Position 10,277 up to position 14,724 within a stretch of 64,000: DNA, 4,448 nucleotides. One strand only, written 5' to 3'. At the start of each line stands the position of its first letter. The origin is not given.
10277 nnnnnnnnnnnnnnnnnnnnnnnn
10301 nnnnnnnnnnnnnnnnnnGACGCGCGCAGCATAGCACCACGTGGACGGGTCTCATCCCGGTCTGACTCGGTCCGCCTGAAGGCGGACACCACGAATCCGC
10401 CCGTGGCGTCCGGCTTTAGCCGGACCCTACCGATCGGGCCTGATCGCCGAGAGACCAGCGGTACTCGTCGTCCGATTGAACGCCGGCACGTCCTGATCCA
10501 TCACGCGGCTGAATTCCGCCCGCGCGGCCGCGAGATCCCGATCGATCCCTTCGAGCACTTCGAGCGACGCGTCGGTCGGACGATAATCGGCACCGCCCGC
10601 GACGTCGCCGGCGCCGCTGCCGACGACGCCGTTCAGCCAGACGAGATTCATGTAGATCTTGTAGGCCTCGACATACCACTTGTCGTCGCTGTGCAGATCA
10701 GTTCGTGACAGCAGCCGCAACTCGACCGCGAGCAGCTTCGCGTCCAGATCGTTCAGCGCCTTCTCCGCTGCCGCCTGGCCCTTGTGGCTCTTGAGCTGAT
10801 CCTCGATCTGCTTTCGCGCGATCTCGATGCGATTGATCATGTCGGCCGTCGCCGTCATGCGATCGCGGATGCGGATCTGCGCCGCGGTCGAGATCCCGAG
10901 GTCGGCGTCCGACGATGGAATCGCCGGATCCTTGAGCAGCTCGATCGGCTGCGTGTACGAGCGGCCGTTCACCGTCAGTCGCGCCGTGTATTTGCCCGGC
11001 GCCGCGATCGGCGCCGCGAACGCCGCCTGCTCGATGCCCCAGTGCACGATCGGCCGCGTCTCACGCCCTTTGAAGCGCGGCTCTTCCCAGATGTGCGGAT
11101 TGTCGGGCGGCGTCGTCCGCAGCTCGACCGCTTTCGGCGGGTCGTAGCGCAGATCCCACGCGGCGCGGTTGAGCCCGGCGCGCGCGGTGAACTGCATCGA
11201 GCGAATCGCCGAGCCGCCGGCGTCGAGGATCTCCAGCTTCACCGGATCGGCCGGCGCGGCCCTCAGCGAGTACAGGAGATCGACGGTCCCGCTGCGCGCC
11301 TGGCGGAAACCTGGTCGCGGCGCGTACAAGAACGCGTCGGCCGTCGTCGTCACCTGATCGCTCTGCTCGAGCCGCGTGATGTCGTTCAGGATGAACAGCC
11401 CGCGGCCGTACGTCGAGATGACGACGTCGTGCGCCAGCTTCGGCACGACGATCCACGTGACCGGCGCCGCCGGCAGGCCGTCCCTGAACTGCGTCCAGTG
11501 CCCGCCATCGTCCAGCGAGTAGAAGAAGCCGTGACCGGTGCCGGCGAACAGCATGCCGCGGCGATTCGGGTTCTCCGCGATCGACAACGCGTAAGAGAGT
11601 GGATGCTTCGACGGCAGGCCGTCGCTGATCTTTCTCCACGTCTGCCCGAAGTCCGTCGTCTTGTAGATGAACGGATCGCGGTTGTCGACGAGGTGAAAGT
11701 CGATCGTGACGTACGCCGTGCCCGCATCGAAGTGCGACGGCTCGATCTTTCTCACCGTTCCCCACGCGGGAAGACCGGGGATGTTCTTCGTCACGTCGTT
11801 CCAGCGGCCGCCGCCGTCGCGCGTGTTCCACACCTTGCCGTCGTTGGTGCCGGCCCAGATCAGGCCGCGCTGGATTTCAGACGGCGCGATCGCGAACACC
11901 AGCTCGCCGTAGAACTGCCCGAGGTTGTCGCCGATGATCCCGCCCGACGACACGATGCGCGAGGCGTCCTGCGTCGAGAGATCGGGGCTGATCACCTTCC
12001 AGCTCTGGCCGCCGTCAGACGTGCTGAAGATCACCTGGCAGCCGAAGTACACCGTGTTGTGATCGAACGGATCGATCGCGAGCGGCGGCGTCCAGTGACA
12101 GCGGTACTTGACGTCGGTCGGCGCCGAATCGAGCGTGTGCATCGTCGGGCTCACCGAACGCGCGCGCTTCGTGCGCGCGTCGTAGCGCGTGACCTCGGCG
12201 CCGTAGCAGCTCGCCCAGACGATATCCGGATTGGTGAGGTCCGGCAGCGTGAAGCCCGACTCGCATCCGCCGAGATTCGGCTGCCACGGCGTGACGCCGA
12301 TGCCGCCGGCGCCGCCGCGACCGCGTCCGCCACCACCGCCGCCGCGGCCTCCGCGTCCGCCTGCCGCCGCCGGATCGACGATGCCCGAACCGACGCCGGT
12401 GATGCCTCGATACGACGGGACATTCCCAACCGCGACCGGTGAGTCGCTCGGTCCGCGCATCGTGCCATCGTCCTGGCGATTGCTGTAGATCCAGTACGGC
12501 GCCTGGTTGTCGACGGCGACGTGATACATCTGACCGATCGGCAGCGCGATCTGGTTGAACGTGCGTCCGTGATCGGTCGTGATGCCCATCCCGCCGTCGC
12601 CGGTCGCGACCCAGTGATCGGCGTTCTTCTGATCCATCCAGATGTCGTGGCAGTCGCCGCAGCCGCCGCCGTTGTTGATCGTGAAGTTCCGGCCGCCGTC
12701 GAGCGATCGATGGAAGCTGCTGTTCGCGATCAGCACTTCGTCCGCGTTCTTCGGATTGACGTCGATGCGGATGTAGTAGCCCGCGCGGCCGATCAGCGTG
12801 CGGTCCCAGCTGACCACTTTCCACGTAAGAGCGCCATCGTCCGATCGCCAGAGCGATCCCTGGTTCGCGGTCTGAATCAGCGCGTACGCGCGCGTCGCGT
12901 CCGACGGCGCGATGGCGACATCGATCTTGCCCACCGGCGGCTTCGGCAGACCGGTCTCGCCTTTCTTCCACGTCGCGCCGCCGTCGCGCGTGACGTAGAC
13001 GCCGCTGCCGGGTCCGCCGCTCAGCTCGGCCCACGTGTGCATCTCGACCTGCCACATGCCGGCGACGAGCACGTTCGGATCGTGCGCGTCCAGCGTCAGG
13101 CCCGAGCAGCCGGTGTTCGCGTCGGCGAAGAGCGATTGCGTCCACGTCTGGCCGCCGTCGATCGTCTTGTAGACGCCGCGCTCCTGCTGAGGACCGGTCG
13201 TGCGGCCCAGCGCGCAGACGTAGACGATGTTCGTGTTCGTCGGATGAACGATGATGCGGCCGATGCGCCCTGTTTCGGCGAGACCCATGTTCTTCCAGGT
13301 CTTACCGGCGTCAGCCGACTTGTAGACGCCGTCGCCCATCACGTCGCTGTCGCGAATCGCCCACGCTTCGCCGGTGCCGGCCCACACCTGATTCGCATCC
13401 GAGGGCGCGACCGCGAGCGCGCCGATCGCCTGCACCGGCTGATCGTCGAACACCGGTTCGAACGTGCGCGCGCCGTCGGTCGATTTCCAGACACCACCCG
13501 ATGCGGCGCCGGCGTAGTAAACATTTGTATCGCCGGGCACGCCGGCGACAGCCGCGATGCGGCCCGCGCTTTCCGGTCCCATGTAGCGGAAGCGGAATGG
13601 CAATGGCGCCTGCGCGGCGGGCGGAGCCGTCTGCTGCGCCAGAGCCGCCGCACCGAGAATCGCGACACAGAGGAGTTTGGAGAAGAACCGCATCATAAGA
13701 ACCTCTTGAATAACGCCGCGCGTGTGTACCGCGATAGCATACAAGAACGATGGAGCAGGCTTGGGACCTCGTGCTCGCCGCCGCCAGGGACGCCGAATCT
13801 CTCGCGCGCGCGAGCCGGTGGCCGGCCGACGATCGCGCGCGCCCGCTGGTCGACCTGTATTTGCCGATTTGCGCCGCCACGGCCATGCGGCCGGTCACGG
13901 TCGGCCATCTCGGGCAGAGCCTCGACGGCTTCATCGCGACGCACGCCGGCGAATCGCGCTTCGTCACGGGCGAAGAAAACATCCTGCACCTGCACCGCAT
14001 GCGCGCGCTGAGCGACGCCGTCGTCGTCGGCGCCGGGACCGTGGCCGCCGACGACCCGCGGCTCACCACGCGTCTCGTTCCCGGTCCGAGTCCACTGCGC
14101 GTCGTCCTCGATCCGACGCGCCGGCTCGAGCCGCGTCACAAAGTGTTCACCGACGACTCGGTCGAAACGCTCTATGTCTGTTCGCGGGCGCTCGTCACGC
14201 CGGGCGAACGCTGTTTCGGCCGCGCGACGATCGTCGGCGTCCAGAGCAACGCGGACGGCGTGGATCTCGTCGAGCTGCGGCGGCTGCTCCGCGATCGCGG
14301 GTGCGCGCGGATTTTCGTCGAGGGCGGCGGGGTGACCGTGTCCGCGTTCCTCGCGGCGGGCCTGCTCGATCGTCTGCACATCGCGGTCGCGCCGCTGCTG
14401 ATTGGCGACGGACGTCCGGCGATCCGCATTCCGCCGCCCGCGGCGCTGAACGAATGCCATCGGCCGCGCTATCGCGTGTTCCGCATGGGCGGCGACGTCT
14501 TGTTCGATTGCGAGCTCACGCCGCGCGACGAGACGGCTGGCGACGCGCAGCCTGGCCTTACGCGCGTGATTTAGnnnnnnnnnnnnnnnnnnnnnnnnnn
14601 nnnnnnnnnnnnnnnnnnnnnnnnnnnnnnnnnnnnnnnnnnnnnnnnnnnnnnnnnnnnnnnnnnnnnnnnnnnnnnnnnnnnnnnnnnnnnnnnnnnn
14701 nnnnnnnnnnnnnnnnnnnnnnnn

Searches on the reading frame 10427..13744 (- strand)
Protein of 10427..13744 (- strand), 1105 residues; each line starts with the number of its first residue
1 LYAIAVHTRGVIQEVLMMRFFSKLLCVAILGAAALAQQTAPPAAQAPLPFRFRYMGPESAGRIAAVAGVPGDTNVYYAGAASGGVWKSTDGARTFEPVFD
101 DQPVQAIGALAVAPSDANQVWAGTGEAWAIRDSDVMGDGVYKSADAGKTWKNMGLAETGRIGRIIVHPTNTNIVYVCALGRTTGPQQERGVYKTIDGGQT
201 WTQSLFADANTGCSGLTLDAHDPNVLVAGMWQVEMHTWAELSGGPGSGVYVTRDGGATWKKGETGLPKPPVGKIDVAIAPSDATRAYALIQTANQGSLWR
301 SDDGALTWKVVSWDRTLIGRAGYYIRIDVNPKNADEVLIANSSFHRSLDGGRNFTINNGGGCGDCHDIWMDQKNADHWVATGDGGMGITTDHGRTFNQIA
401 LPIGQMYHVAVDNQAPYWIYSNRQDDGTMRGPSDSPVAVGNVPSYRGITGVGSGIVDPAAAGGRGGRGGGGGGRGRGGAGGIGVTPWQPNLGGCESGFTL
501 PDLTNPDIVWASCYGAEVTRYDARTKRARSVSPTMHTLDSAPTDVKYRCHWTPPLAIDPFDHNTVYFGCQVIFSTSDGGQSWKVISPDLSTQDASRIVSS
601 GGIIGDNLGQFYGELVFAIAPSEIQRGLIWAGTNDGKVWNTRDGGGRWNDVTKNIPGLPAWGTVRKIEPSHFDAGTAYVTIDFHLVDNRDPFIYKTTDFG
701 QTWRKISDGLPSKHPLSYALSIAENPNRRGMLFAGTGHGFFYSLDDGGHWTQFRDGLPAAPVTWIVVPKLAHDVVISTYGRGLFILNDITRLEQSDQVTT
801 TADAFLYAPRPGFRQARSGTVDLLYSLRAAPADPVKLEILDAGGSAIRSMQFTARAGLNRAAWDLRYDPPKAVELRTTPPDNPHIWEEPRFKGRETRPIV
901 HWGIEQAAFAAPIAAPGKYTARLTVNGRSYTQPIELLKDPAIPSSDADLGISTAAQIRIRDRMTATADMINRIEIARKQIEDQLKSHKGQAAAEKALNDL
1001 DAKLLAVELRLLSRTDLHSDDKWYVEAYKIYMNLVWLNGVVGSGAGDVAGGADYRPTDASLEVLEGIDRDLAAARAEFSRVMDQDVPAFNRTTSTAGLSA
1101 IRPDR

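Call 38: search_protein_families(library=pfam, proteins=[window:10427-13744:-], max_evalue=0.01)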
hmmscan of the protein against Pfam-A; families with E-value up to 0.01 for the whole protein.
window:10427-13744:- (1105 aa): 3 families
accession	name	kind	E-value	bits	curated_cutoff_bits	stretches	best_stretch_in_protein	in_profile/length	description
PF15902.12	Sortilin-Vps10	-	1.4e-26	93.8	33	3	140-261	3-111/446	Sortilin, neurotensin receptor 3,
PF13088.12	BNR_2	-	2.4e-06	27.6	31.4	1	187-311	80-201/277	BNR repeat-like domain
PF02012.26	BNR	-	2.3e-05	24.1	27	0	250-261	1-12/12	BNR/Asp-box repeat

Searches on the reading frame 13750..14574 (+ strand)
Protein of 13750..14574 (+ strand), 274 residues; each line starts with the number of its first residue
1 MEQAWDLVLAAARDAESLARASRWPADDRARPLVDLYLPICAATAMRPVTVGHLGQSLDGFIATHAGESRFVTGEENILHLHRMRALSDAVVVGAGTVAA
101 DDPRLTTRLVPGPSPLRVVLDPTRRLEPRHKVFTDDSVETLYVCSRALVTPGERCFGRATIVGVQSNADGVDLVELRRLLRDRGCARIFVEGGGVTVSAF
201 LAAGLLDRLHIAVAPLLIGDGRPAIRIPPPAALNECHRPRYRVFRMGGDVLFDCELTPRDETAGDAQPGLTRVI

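Call 38: search_protein_families(library=pfam, proteins=[window:13750-14574:+], max_evalue=0.01)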
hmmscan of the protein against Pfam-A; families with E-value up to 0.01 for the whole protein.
window:13750-14574:+ (274 aa): 1 family
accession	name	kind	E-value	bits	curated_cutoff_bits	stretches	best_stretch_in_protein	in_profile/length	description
PF01872.23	RibD_C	-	1.8e-37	129.5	24.1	1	55-225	8-173/197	RibD C-terminal domain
